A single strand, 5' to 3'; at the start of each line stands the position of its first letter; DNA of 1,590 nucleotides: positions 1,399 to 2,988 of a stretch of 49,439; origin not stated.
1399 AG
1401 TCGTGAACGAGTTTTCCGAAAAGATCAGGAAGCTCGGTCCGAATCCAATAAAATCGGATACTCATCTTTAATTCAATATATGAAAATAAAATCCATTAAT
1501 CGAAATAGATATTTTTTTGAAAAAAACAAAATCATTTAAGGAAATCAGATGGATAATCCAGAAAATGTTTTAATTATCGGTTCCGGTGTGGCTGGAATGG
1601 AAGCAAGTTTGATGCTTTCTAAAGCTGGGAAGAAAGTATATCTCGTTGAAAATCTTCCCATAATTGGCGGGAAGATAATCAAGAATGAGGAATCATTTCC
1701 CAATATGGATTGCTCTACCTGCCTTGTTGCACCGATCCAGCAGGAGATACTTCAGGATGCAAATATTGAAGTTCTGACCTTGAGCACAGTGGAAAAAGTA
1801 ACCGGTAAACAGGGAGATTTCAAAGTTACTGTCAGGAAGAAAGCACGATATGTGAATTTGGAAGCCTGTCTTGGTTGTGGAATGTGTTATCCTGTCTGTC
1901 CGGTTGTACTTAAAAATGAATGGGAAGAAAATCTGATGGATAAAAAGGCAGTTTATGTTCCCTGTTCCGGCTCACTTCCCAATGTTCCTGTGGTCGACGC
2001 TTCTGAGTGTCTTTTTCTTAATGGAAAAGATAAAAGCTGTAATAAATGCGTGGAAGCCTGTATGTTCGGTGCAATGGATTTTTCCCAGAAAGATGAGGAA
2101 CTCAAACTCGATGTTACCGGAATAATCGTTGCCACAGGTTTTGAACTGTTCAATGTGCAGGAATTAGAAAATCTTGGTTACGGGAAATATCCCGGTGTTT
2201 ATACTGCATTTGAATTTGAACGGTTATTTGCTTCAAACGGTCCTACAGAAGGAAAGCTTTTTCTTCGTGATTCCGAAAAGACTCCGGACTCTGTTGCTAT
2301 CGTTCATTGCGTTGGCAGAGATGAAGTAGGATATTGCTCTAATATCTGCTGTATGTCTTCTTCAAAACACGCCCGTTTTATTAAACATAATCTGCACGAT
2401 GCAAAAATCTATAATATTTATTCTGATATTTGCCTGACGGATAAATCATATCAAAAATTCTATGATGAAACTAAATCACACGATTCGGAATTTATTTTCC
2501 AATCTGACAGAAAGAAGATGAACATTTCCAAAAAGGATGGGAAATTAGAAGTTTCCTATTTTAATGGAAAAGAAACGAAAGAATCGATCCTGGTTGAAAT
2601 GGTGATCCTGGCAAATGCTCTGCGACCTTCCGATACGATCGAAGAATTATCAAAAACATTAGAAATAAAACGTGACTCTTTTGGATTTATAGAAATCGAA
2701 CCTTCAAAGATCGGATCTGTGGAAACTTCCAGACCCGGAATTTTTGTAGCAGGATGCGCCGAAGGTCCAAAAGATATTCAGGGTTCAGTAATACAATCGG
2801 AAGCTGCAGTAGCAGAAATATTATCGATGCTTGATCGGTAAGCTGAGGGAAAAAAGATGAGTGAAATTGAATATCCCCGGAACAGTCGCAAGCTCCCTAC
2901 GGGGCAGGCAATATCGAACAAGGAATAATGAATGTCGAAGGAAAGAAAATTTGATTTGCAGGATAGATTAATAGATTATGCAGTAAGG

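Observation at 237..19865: HdrB-less HdrA/MvhD(Sec)/Flx-like modules interleaved with a TusA-DsrE-YeeE-rhodanese sulfur relay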

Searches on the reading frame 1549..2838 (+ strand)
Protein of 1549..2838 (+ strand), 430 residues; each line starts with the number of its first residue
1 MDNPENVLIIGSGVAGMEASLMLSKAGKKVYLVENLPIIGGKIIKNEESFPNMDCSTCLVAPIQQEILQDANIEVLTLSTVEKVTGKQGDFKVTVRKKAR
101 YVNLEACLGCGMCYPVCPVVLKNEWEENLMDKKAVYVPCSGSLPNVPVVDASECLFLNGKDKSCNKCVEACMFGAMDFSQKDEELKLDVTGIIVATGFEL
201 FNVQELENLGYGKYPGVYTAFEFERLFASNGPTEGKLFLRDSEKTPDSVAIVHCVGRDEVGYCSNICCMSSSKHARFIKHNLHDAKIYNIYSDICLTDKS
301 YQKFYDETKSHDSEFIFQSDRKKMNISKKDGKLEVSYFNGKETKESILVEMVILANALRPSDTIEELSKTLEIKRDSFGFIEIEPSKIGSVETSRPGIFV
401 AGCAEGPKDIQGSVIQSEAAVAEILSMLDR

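Call 6: search_protein_families(library=pfam, proteins=[window:1549-2838:+], max_evalue=0.01)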
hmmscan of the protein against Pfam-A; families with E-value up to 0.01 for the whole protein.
window:1549-2838:+ (430 aa): 17 families
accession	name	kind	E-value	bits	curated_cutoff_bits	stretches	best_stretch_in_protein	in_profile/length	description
PF07992.20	Pyr_redox_2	-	1.4e-13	51.4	26.1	1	3-102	141-226/291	Pyridine nucleotide-disulphide oxidoreductase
PF00070.33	Pyr_redox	-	2.4e-08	34.8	22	1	6-39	1-34/82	Pyridine nucleotide-disulphide oxidoreductase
PF12831.13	FAD_oxidored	-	2.9e-06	27.3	27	1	7-42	2-37/416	FAD dependent oxidoreductase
PF12838.12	Fer4_7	-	8.2e-06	26.6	27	1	83-119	21-50/52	4Fe-4S dicluster domain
PF00890.30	FAD_binding_2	-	1.2e-05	25.2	20.4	1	7-41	2-36/414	FAD binding domain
PF01134.28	GIDA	-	2.1e-05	24.2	22.1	1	7-62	2-47/391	Glucose inhibited division protein A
PF00037.32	Fer4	-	0.0001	22.4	21.1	1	101-119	2-20/24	4Fe-4S binding domain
PF03486.20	HI0933_like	-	0.00016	21.6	50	1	6-44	2-40/244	HI0933-like protein Rossmann domain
PF13450.12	NAD_binding_8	-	0.00017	22.2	21.9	1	9-47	1-39/68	NAD(P)-binding Rossmann-like domain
PF12797.12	Fer4_2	-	0.00021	21.5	24.5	1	100-119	3-22/22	4Fe-4S binding domain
PF01494.25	FAD_binding_3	-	0.00031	20.5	22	1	6-35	3-32/349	FAD binding domain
PF13738.12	Pyr_redox_3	-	0.00036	20.3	30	1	5-98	165-252/305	Pyridine nucleotide-disulphide oxidoreductase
PF25160.1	LdpA_Fe-S-bd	-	0.00047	20.3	27.6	1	102-120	23-41/49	LdpA Fe-S cluster-binding domain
PF12837.12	Fer4_6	-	0.00057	20.2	25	1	102-119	4-21/24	4Fe-4S binding domain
PF14697.11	Fer4_21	-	0.00085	19.8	35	1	97-119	31-53/59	4Fe-4S dicluster domain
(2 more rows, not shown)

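Call 22: search_solved_structures(query=window:1549-2838:+, max_evalue=0.001)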
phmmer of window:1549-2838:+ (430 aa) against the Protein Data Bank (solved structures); distinct sequences matched with E-value up to 0.001: 8.
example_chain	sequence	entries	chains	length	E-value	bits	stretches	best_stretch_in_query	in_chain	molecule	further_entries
8rvv_A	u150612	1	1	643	1.2e-80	274.7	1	5-423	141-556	H(2):CoB-CoM heterodisulfide,ferredoxin reductase subunit A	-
8rvu_a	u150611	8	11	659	1.3e-80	274.6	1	5-423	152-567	H(2):CoB-CoM heterodisulfide,ferredoxin reductase subunit A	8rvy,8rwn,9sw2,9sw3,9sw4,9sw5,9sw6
5odc_A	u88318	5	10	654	1.5e-74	254.6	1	6-423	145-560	Heterodisulfide reductase, subunit A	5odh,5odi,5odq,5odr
7bkb_A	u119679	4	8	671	7.7e-74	252.2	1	6-422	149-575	CoB--CoM heterodisulfide reductase iron-sulfur subunit A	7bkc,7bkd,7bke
9sfi_A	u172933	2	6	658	4.3e-71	243.2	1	4-424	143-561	CoB--CoM heterodisulfide reductase iron-sulfur subunit A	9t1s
6tjr_A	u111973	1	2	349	1.3e-23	86.8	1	184-427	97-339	Fumarate reductase/succinate dehydrogenase flavoprotein domain protein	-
5uwy_A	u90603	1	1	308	6.1e-05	25.3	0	6-119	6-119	Thioredoxin reductase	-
5z2g_A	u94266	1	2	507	0.00036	22.8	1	2-45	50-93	L-amino acid oxidase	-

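Call 53: search_protein_families(library=ncbifam, proteins=[window:1549-2838:+], max_evalue=0.00001)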
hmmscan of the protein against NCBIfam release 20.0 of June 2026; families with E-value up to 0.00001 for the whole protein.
window:1549-2838:+ (430 aa): 13 families
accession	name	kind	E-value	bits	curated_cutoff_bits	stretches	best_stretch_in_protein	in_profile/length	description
NF040770.1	hetero_SS_HdrA2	exception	5.5e-116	388.5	1100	1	5-428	140-560/777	CoB-CoM heterodisulfide reductase HdrA2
NF041891.1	hdrA_Methbact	equivalog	5.3e-92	309.3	1300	1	4-427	133-555/762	ferredoxin:CoB-CoM heterodisulfide reductase subunit HdrA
NF041778.1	hetero_SS_HdrA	equivalog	3.4e-91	306.3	1400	1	5-421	143-563/771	ferredoxin:CoB-CoM heterodisulfide reductase subunit HdrA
TIGR01350.1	lipoamide_DH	equivalog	2.8e-08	32.9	408.8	1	3-105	169-259/461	dihydrolipoyl dehydrogenase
TIGR01813.1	flavo_cyto_c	subfamily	4.8e-08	32.1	285.45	1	6-46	1-42/444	flavocytochrome c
TIGR02053.1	MerA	equivalog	5.2e-07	29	454.45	0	3-100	166-251/465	mercury(II) reductase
NF004943.0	PRK06292.2-1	equivalog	5.6e-07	28.7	432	0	4-100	171-253/456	dihydrolipoyl dehydrogenase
NF004939.0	PRK06292.1-1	equivalog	6.2e-07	28.4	435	0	309-407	221-315/476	dihydrolipoyl dehydrogenase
NF009410.0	PRK12771.1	subfamily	1.6e-06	27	516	0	6-42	140-176/566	NAD(P)-binding protein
NF041087.1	bile_acid_BaiCD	equivalog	2.2e-06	26.1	825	1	2-75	378-449/642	bile acid Fe-S flavoenzyme BaiCD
NF009409.0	PRK12770.1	subfamily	4.5e-06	26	343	0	3-43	17-57/360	putative glutamate synthase subunit beta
TIGR01372.1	soxA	subfamily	5.4e-06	24.5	1164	1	6-81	170-244/996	sarcosine oxidase subunit alpha family protein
NF004947.0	PRK06292.2-5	equivalog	8.7e-06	24.9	592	0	320-406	229-311/474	dihydrolipoyl dehydrogenase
